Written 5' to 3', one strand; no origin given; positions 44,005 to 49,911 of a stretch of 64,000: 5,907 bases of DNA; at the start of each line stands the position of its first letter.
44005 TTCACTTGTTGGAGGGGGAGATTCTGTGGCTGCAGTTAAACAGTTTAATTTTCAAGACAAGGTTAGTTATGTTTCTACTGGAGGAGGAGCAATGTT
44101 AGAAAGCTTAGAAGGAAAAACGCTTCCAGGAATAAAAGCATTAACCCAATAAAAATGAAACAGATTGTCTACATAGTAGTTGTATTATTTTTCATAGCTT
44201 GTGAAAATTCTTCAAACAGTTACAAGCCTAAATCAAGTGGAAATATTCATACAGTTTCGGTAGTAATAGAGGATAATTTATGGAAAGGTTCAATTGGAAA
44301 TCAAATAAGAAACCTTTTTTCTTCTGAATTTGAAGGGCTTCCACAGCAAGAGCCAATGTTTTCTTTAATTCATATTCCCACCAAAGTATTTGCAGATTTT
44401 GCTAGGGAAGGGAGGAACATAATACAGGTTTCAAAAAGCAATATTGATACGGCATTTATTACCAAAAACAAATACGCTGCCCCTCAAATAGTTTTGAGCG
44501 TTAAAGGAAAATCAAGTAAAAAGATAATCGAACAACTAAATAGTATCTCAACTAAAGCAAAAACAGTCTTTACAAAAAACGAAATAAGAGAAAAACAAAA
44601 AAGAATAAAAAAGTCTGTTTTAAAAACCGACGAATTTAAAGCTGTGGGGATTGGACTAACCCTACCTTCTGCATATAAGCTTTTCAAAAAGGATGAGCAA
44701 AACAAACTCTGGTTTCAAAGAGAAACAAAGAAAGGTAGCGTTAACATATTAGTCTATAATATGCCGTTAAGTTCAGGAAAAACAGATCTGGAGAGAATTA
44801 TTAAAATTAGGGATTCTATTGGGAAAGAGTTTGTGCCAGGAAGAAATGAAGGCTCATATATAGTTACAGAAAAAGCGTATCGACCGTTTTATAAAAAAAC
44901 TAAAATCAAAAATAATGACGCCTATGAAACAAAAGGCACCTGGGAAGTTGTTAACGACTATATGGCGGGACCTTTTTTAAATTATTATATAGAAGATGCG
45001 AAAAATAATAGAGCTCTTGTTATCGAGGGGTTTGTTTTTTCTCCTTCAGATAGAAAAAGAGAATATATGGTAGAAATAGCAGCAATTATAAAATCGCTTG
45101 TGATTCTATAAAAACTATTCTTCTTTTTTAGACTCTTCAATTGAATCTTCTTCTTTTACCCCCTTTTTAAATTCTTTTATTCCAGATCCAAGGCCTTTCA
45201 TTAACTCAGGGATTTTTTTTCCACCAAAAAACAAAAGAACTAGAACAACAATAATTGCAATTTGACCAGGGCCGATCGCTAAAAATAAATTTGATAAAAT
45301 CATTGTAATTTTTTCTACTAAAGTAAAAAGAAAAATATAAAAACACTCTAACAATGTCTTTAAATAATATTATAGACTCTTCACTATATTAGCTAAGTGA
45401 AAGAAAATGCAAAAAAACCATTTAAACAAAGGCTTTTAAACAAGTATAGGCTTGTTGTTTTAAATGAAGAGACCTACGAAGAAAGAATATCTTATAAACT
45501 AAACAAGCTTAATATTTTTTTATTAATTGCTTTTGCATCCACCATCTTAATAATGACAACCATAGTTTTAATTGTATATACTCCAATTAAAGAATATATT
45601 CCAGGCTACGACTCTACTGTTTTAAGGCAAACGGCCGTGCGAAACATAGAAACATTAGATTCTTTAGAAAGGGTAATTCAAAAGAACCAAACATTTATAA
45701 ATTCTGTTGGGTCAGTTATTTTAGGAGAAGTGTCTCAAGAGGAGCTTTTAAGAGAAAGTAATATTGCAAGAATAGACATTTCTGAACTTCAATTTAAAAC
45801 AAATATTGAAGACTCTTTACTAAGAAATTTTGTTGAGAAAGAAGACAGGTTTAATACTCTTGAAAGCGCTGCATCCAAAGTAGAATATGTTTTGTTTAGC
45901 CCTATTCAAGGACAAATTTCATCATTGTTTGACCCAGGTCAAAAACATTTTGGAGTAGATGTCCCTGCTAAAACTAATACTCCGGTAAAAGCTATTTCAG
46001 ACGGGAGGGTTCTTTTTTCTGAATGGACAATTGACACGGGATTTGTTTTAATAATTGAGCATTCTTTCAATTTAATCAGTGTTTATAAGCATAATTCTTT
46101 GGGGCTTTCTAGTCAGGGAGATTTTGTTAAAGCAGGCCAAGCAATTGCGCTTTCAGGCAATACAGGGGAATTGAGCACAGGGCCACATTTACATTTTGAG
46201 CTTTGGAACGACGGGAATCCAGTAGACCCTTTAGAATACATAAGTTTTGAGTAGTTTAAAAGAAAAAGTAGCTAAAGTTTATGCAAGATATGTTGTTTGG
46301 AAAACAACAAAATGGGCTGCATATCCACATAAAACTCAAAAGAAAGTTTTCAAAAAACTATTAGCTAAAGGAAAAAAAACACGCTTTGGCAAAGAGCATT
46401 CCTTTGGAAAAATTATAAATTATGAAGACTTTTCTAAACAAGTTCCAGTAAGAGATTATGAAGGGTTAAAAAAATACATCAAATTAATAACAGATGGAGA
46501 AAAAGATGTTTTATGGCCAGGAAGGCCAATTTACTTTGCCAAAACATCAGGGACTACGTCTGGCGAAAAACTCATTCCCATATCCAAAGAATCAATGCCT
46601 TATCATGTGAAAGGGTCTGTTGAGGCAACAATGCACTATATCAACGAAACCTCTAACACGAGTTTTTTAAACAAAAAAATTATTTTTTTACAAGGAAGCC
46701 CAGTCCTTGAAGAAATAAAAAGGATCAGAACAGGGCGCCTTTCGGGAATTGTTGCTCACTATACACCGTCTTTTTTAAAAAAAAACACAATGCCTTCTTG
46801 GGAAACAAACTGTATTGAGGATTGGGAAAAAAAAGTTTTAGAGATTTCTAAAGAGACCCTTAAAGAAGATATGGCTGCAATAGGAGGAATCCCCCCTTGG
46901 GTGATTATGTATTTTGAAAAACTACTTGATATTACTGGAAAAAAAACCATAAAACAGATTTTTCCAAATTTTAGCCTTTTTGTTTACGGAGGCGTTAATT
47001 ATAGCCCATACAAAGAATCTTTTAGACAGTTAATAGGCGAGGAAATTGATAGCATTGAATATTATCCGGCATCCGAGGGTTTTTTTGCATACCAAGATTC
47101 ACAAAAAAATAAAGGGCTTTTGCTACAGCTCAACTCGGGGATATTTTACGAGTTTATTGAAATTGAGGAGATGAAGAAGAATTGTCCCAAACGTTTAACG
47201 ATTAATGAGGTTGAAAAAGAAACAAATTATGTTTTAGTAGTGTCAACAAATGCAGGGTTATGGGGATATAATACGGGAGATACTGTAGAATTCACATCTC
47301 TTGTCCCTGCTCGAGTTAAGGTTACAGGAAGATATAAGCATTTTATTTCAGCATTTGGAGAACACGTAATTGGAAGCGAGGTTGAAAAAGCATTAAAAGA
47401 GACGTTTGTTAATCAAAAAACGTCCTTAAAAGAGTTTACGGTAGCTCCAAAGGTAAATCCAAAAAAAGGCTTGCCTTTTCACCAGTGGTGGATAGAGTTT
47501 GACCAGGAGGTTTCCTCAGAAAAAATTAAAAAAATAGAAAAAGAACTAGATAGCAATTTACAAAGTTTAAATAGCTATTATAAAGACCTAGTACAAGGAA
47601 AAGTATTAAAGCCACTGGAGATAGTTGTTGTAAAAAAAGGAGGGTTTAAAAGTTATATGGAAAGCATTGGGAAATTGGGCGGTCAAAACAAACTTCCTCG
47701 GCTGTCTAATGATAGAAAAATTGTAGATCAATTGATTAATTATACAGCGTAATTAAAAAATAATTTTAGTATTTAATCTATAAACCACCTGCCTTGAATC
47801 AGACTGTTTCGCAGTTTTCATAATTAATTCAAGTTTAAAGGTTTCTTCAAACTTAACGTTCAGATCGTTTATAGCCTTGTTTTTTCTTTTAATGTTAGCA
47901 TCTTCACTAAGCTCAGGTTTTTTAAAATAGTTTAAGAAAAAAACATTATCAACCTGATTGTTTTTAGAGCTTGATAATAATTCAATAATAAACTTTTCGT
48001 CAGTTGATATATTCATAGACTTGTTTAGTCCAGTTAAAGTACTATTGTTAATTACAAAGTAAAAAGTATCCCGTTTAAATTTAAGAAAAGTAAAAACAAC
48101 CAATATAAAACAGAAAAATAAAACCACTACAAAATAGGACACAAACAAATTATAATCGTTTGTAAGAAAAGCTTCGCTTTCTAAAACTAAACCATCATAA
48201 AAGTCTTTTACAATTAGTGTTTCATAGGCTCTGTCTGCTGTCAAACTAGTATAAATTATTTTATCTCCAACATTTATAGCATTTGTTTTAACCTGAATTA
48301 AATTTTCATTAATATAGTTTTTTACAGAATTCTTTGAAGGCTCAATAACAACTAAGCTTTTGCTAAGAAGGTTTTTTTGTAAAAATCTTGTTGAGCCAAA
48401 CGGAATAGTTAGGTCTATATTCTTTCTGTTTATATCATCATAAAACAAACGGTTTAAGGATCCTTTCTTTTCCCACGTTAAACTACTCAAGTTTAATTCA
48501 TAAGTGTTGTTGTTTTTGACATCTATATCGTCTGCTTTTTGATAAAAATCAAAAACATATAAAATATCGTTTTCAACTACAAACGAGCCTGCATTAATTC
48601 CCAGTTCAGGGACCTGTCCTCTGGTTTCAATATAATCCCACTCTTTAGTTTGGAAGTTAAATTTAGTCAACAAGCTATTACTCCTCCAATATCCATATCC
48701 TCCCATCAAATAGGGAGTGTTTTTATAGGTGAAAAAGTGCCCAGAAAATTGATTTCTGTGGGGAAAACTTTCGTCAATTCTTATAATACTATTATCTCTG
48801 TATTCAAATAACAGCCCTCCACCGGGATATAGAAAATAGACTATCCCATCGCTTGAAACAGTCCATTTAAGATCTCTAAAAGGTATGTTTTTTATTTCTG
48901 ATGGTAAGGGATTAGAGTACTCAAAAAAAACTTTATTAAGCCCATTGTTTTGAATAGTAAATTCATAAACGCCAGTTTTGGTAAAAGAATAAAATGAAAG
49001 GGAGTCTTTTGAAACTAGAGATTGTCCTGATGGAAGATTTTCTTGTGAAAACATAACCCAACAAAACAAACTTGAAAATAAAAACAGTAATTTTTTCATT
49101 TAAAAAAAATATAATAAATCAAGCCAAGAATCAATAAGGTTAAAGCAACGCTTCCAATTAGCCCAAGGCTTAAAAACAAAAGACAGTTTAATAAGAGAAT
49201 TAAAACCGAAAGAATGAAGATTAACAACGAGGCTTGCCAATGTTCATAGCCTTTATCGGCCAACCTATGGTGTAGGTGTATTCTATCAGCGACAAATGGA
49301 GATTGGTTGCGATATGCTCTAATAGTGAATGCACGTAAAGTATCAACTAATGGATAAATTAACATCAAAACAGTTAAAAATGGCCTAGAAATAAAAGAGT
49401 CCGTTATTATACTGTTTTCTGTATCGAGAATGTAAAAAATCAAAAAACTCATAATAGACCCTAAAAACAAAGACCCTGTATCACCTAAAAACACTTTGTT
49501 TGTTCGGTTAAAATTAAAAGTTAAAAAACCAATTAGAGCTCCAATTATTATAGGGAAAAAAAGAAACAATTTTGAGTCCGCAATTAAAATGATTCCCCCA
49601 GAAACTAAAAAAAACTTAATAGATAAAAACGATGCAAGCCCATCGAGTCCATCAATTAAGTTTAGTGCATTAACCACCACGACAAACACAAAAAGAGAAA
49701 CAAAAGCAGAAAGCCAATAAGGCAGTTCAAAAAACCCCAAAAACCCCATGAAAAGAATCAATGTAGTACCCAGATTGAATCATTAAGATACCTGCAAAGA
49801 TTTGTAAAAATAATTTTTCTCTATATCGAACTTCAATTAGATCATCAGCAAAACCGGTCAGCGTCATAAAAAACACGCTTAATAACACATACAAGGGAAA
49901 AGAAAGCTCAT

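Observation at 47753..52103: Divergent paralog pair of 'inverted ToxR-like' membrane proteins flanking a WecA-family gene beside an orphan UpxY antiterminator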

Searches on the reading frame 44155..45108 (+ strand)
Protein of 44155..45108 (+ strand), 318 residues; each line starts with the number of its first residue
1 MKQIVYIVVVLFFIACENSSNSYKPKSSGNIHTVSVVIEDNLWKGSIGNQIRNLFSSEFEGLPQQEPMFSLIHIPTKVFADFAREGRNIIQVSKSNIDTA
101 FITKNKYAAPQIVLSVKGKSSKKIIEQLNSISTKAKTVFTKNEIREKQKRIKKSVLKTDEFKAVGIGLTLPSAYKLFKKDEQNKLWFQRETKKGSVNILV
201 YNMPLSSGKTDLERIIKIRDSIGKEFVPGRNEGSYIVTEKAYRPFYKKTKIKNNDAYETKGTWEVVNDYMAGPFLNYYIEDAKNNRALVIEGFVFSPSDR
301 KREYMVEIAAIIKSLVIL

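Call 66: search_protein_families(library=pfam, proteins=[window:44155-45108:+], max_evalue=0.001)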
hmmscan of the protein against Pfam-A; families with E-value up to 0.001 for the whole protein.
window:44155-45108:+ (318 aa): 1 family
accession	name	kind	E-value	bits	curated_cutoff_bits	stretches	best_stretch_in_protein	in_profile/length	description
PF16125.10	DUF4837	-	1.9e-85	286.9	25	1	27-314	1-295/295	Domain of unknown function (DUF4837)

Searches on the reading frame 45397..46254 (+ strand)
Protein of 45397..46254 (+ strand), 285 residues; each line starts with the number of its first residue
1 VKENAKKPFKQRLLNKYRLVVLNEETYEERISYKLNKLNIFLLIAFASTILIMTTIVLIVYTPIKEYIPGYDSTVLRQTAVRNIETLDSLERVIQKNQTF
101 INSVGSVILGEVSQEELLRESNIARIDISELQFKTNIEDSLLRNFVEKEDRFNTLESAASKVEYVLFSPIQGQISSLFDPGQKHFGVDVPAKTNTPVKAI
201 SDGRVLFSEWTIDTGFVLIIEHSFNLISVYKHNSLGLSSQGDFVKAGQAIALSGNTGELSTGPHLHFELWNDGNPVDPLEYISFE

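Call 3: search_protein_families(library=pfam, proteins=[window:45397-46254:+], max_evalue=1)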
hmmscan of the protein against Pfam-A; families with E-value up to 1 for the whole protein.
window:45397-46254:+ (285 aa): 2 families
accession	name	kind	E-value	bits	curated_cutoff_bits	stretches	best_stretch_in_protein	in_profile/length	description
PF01551.29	Peptidase_M23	-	3.5e-28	98.1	28.7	1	183-278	2-96/96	Peptidase family M23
PF22192.2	GtgE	-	0.0046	17.1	27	1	82-144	16-74/169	GtgE peptidase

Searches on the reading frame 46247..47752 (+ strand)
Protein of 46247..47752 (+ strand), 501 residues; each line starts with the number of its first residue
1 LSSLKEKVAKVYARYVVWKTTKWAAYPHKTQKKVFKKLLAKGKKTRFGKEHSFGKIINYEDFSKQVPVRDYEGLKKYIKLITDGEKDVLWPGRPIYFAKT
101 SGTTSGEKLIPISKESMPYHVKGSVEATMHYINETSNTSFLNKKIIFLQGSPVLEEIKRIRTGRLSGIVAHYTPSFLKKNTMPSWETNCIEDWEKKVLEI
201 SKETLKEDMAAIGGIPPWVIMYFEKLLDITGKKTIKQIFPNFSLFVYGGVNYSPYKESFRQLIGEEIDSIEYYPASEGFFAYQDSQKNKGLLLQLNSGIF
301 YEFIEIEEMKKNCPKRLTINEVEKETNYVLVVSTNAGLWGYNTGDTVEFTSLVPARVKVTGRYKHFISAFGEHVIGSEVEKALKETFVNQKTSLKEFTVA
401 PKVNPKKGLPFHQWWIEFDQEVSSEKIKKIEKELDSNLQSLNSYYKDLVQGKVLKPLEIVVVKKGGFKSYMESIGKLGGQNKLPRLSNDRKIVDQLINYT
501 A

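Call 3: search_protein_families(library=pfam, proteins=[window:46247-47752:+], max_evalue=1)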
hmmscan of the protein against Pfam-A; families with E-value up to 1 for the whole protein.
window:46247-47752:+ (501 aa): 3 families
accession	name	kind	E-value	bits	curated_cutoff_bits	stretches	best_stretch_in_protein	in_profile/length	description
PF03321.19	GH3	-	1.4e-38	133.3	23.6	2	23-174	8-159/304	GH3 family N-terminal domain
PF23572.1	GH3_C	-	3.3e-20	73.4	23.6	1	378-491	2-119/119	GH3 family C-terminal domain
PF23571.1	GH3_M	-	8.6e-16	58.2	23.6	1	295-362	4-75/75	GH3 family central domain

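Call 4: search_protein_families(library=ncbifam, proteins=[window:46247-47752:+], max_evalue=1)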
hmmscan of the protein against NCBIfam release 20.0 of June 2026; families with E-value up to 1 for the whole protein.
window:46247-47752:+ (501 aa): 4 families
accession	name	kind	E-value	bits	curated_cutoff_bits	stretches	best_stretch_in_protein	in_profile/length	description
NF052613.1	OlsH_GH3_orni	equivalog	3.5e-114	382.2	620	1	23-499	34-510/524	lyso-ornithine lipid synthetase OlsH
TIGR02275.1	DHB_AMP_lig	equivalog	0.0016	16.8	723.55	1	341-383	409-449/526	(2,3-dihydroxybenzoyl)adenylate synthase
NF008192.1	PRK10946.1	equivalog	0.012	13.9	783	0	39-128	124-217/534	(2,3-dihydroxybenzoyl)adenylate synthase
TIGR02252.1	DREG-2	subfamily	0.07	12.9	155.2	1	356-447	15-100/203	HAD hydrolase, REG-2-like, family IA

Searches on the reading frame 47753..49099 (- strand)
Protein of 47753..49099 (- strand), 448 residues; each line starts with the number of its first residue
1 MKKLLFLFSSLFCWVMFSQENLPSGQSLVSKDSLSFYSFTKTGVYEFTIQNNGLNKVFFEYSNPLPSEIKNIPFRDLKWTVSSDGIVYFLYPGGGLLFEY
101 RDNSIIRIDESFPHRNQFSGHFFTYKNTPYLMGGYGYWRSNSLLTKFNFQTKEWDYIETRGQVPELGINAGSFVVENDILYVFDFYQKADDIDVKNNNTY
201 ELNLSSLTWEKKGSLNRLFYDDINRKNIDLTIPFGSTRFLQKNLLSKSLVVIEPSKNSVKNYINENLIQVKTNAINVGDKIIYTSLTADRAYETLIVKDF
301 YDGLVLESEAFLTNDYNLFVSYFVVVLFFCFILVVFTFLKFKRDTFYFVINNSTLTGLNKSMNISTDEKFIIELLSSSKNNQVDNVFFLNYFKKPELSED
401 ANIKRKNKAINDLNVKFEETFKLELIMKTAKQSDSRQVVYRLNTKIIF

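Call 3: search_protein_families(library=pfam, proteins=[window:47753-49099:-], max_evalue=1)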
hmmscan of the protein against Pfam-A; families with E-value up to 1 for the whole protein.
window:47753-49099:- (448 aa): 4 families
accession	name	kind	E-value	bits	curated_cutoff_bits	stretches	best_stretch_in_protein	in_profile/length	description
PF24681.1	Kelch_KLHDC2_KLHL20_DRC7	-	1.3e-08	34.9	50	1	119-211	105-193/221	KLHDC2/KLHL20/DRC7 Kelch-repeats domain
PF24981.1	Beta-prop_ATRN-LZTR1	-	0.00026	20.8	50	1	119-212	96-195/289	Attractin/LZTR1 beta-propeller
PF13964.12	Kelch_6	-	0.04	14.4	25.3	1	130-157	15-43/50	Kelch motif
PF13415.12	Kelch_3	-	0.95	10.2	22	0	196-211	17-32/48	Galactose oxidase, central domain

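Call 4: search_protein_families(library=ncbifam, proteins=[window:47753-49099:-], max_evalue=1)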
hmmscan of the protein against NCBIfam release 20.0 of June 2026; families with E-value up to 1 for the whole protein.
window:47753-49099:- (448 aa): 0 families

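Call 8: find_homologous_proteins(query=window:47753-49099:-)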
Query window:47753-49099:- (448 aa): 440 proteins with E <= 0.001 among 4457 candidates; the best 120 are listed.
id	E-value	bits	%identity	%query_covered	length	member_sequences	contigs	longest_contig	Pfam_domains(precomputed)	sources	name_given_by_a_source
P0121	3.4e-292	987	100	100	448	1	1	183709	PF24681.2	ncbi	-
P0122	3.0e-265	898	90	100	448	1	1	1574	PF24681.2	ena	-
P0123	3.4e-265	898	90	100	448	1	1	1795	PF24681.2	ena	-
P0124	7.7e-258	874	88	100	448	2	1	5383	PF24681.2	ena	-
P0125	1.1e-257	874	88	100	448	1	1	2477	PF24681.2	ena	-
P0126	2.2e-257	872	89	96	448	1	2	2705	PF24681.2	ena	-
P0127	6.3e-255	864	86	100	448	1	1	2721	PF24681.2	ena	-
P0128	2.0e-254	863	86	100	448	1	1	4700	PF24681.2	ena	-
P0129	9.5e-253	857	85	100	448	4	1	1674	PF24681.2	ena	-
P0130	1.5e-252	857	85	100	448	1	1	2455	PF24681.2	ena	-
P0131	2.6e-252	856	85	100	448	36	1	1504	PF24681.2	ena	-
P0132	2.9e-252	856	85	100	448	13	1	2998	PF24681.2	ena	-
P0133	2.4e-251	853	85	100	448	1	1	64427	PF24681.2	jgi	jgi:hypothetical protein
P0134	4.8e-251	852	84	100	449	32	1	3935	PF24681.2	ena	-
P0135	7.3e-251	851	85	100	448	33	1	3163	PF24681.2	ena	-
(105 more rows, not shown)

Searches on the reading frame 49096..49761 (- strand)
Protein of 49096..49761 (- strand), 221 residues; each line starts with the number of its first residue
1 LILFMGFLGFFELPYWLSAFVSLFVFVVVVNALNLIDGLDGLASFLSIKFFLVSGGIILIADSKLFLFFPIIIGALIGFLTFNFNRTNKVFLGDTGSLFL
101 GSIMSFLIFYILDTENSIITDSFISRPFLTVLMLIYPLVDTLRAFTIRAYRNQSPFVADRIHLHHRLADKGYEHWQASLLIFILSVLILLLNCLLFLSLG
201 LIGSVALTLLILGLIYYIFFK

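Call 3: search_protein_families(library=pfam, proteins=[window:49096-49761:-], max_evalue=1)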
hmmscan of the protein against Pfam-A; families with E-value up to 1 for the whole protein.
window:49096-49761:- (221 aa): 1 family
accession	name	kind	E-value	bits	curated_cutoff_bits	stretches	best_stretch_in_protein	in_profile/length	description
PF00953.26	Glycos_transf_4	-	5.3e-20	72.4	27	1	9-109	57-157/160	Glycosyl transferase family 4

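Call 4: search_protein_families(library=ncbifam, proteins=[window:49096-49761:-], max_evalue=1)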
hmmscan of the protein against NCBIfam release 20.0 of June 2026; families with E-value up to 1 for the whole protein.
window:49096-49761:- (221 aa): 3 families
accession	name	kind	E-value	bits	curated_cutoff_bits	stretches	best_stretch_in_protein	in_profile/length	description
TIGR02380.1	ECA_wecA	exception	8e-22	77.8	326.05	1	16-189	129-302/346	UDP-N-acetylglucosamine--undecaprenyl-phosphate N-acetylglucosaminephosphotransferase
TIGR00445.1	mraY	equivalog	1.5e-15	57.5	192.05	1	11-192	131-314/321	phospho-N-acetylmuramoyl-pentapeptide-transferase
NF053644.1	MraY_archaea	equivalog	3e-10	39.9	450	1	10-104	175-268/340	pseudomurein biosynthesis MraY family phospho-N-acetylmuramoyl-pentapeptide-transferase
